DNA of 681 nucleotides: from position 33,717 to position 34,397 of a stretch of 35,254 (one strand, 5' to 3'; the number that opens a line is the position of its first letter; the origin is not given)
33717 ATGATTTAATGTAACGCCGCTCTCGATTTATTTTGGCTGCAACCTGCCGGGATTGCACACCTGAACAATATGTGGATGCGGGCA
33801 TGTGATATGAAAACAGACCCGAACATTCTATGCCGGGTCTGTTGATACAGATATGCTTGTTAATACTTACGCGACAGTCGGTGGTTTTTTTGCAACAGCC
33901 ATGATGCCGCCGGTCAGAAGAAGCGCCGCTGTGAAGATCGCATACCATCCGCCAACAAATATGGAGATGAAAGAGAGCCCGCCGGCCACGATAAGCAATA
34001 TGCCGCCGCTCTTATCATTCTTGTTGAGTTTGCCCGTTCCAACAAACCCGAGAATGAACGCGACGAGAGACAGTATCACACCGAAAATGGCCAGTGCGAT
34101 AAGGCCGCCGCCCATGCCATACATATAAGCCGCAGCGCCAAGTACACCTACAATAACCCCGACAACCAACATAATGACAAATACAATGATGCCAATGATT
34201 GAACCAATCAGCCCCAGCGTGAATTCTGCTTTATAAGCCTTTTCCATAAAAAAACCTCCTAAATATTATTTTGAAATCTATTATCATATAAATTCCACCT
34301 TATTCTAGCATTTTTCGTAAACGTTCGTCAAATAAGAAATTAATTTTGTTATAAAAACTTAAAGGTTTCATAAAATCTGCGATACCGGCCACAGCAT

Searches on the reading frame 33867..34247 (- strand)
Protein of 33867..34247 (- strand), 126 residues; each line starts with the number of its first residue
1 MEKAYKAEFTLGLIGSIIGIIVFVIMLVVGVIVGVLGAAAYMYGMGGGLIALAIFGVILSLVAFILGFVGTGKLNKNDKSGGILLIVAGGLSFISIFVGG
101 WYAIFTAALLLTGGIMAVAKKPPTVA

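Call 44: search_protein_families(library=pfam, proteins=[window:33867-34247:-], max_evalue=0.01)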
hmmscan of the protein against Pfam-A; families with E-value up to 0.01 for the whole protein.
window:33867-34247:- (126 aa): 1 family
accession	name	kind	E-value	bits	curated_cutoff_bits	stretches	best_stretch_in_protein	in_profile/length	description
PF13273.12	DUF4064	-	3.2e-09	37.4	32.1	1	6-95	3-102/102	Protein of unknown function (DUF4064)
